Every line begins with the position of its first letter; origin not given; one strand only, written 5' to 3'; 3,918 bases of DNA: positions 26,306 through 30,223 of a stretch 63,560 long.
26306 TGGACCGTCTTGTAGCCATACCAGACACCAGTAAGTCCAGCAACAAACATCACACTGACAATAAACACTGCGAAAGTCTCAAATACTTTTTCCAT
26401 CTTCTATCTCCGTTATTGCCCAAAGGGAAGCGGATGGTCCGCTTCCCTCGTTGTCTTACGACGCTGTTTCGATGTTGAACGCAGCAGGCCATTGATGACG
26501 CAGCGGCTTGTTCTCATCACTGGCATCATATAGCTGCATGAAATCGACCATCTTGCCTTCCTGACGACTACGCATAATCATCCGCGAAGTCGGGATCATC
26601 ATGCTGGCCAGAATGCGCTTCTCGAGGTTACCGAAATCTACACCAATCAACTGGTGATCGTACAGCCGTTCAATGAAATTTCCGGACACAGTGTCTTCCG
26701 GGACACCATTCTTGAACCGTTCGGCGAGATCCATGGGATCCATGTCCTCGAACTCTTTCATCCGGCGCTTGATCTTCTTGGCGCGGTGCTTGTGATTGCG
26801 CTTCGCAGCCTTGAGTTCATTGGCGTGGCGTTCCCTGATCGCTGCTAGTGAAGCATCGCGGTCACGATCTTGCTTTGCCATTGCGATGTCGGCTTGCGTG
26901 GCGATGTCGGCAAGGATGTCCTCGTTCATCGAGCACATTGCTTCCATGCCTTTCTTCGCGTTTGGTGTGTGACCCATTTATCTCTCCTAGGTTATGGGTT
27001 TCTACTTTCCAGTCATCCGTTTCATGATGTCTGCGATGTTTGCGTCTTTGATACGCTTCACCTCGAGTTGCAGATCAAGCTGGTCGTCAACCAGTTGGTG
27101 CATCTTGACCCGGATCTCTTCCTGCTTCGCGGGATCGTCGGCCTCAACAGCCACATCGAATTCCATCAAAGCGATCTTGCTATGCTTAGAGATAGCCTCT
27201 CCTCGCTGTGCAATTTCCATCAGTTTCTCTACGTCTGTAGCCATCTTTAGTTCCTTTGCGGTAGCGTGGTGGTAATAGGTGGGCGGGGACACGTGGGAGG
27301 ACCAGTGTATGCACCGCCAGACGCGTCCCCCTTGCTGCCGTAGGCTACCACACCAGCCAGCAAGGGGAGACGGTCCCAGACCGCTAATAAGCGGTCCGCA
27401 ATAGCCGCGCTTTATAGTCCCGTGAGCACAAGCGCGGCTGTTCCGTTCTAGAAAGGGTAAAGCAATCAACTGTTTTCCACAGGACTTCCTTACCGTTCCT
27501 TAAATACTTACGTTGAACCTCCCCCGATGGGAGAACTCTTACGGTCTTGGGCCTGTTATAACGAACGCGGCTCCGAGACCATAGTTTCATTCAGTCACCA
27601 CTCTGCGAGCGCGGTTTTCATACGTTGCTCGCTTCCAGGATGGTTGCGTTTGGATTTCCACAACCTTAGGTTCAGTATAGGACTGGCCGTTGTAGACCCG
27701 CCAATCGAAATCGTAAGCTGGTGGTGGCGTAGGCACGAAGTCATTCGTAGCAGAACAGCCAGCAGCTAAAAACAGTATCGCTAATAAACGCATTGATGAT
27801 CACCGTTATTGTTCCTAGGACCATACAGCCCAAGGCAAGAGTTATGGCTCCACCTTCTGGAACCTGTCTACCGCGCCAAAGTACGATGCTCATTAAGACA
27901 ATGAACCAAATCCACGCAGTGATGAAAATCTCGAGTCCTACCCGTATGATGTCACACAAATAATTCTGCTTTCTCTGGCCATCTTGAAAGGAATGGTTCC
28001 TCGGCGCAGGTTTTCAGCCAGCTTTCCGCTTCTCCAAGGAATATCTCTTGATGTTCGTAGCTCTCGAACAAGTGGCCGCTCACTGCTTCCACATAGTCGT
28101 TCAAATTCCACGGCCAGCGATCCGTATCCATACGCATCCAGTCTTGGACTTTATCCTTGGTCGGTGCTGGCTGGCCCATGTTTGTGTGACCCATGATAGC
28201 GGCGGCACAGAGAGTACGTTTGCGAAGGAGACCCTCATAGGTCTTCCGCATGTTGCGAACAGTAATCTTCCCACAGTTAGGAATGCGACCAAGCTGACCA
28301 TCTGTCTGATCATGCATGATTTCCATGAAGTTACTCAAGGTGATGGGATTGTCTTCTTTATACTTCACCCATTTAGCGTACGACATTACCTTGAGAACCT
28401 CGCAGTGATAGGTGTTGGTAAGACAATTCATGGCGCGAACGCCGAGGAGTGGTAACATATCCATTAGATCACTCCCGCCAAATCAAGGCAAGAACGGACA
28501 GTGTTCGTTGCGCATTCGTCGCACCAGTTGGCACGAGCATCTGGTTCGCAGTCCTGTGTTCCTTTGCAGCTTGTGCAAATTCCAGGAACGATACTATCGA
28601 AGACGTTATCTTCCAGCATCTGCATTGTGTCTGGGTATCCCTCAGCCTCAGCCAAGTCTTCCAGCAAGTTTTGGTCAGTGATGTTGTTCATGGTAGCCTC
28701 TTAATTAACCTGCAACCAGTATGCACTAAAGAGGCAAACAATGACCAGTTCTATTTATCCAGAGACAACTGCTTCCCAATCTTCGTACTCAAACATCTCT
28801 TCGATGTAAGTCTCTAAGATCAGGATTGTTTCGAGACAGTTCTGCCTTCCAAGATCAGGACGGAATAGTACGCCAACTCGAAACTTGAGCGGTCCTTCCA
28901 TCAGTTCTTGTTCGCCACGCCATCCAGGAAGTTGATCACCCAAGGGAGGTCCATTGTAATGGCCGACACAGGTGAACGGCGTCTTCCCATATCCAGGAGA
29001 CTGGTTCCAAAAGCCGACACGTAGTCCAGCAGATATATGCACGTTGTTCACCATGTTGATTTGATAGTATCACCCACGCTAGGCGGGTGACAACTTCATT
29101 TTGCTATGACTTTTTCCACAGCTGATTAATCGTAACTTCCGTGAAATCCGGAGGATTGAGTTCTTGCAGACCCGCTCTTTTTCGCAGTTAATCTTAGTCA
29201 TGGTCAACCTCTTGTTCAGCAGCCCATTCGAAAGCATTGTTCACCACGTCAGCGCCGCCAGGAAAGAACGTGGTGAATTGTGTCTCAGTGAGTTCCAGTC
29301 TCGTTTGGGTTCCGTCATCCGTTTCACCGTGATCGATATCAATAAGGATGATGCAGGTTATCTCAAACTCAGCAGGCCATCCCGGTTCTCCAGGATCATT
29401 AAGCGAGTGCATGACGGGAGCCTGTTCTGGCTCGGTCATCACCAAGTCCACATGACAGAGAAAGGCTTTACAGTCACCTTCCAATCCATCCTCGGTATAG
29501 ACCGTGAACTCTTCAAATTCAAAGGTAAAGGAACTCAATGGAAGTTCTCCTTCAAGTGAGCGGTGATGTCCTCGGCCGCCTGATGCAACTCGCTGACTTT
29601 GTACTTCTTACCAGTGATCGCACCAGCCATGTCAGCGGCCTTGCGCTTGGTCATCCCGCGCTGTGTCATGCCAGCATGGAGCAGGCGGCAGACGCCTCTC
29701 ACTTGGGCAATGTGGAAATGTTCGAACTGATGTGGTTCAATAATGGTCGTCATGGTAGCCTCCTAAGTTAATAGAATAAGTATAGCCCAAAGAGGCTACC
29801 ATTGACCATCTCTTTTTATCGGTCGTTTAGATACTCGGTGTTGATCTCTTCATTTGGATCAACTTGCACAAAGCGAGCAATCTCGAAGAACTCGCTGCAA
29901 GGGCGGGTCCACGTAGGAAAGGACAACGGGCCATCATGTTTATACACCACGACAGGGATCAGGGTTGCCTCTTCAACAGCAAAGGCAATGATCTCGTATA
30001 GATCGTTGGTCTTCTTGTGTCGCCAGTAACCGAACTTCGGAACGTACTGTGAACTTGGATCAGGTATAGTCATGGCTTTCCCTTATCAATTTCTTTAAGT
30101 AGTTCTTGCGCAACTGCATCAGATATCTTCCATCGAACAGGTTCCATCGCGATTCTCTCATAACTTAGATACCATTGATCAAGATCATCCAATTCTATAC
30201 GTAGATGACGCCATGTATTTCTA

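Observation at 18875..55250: Sixteen sigma70-like promoters share a dyad-symmetric 17-18 bp element overlapping the -35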

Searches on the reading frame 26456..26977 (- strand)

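Call 33: search_protein_families(library=pfam, proteins=[window:26456-26977:-], max_evalue=0.01)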
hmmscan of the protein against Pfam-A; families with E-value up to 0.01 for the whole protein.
window:26456-26977:- (173 aa): 1 family
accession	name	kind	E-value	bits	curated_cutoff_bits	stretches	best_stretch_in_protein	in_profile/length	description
PF09645.16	F-112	-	0.0061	17.1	25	0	19-77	25-78/110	F-112 protein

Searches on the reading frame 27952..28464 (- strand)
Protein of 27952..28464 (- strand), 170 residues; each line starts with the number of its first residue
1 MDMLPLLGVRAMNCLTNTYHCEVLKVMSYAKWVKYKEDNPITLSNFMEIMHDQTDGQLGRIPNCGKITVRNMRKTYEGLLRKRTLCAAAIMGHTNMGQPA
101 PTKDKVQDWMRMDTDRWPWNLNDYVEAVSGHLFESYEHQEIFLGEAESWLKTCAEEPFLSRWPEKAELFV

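Call 9: search_protein_families(library=phrogs, proteins=[window:27952-28464:-], max_evalue=0.001)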
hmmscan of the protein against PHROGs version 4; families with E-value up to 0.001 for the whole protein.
window:27952-28464:- (170 aa): 0 families

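Call 20: search_protein_families(library=pfam, proteins=[window:27952-28464:-], max_evalue=0.01)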
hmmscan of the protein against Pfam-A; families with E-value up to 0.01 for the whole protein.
window:27952-28464:- (170 aa): 0 families

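Call 40: find_homologous_proteins(query=window:27952-28464:-, max_evalue=0.001)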
Query window:27952-28464:- (170 aa): 8 proteins with E <= 0.001 among 11 candidates.
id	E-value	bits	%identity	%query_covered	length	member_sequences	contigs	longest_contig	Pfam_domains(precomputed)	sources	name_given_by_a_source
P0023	4.7e-116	403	100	100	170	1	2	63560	-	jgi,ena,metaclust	metaclust:\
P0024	2.0e-51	192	90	54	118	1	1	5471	-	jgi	-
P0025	6.4e-42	161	78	53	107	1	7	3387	-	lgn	-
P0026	3.4e-41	159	77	53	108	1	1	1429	-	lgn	-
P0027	6.2e-40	155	77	52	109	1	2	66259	-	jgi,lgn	-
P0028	4.9e-39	152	75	52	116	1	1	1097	-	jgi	-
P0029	1.1e-38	151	71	53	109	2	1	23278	-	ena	-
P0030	2.0e-38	150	75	52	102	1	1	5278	-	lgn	-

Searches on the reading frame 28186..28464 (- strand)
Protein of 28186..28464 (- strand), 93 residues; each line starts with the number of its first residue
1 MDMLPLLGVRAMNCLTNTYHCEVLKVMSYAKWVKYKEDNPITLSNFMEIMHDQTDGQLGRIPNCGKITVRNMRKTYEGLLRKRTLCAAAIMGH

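Call 42: search_solved_structures(query=window:28186-28464:-, max_evalue=10, show_alignments=2)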
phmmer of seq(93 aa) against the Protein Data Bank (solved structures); distinct sequences matched with E-value up to 10: 12.
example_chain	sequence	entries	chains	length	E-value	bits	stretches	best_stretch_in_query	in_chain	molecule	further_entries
9ygm_Sa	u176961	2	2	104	0.55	13.6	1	30-83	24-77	40S ribosomal protein eS25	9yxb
6iu1_A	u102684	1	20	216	0.77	13.1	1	23-72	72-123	Peroxiredoxin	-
3w6g_A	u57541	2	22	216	0.94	12.8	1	23-72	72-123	Probable peroxiredoxin | Peroxiredoxin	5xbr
7y28_A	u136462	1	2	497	1.1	12.6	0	23-50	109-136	Bifunctional glutamate/proline--tRNA ligase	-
7y1w_A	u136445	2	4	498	1.1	12.6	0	23-50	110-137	Bifunctional glutamate/proline--tRNA ligase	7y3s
7f98_A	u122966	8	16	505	1.1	12.6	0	23-50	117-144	Bifunctional glutamate/proline--tRNA ligase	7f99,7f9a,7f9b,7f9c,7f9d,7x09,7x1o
7osy_A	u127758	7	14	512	1.2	12.5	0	23-50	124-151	Bifunctional glutamate/proline--tRNA ligase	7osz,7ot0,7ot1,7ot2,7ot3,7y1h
7bbu_A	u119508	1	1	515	1.2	12.5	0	23-50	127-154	Bifunctional glutamate/proline--tRNA ligase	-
5vad_A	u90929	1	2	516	1.2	12.5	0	23-50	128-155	Bifunctional glutamate/proline--tRNA ligase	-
4hvc_A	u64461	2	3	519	1.2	12.5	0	23-50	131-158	Bifunctional glutamate/proline--tRNA ligase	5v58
8ytk_A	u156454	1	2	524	1.2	12.4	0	23-50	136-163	Bifunctional glutamate/proline--tRNA ligase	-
4k86_A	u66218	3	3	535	1.3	12.4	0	23-50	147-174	Proline--tRNA ligase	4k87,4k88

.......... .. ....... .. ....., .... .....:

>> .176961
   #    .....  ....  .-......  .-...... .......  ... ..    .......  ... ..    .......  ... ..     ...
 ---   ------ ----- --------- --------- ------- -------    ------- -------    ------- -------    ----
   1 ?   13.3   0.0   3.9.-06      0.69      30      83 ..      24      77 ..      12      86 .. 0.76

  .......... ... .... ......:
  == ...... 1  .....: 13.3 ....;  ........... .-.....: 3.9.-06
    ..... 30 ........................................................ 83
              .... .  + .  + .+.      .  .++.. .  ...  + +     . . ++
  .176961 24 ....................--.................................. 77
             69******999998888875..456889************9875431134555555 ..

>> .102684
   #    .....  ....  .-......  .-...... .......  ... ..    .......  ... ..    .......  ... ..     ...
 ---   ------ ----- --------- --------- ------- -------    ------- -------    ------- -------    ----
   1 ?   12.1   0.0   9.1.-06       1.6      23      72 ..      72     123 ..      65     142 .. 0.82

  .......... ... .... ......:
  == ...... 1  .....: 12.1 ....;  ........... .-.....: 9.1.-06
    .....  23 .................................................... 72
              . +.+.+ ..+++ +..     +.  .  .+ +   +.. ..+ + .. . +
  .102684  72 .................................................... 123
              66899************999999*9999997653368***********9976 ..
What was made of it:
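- Tried and rejected: No RNA polymerase alpha among PDB matches up to E = 10 (call 42).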

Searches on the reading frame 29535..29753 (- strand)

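Call 9: search_protein_families(library=phrogs, proteins=[window:29535-29753:-], max_evalue=0.001)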
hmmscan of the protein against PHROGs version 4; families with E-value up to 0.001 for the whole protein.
window:29535-29753:- (72 aa): 0 families

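Call 58: search_protein_families(library=pfam, proteins=[window:29535-29753:-], max_evalue=0.05)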
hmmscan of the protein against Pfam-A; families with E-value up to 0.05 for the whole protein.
window:29535-29753:- (72 aa): 2 families
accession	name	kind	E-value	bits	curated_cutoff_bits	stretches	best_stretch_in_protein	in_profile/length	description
PF01314.23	AFOR_C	-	0.035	13.7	27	1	16-64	270-316/385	Aldehyde ferredoxin oxidoreductase, domains 2 & 3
PF11836.14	Phage_TAC_11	-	0.045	14.3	27.8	0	16-63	45-89/96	Phage tail tube protein, GTA-gp10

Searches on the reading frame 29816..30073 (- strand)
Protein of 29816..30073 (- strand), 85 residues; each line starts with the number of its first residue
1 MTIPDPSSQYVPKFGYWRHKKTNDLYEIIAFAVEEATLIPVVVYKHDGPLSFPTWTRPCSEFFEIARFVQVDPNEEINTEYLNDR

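Call 32: search_protein_families(library=pfam, proteins=[window:29816-30073:-], max_evalue=0.01)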
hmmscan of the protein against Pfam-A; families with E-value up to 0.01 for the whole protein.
window:29816-30073:- (85 aa): 1 family
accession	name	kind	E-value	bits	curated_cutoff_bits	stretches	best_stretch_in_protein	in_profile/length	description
PF07866.17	DUF1653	-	7.5e-07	29.9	23.5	1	16-64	2-48/62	Protein of unknown function (DUF1653)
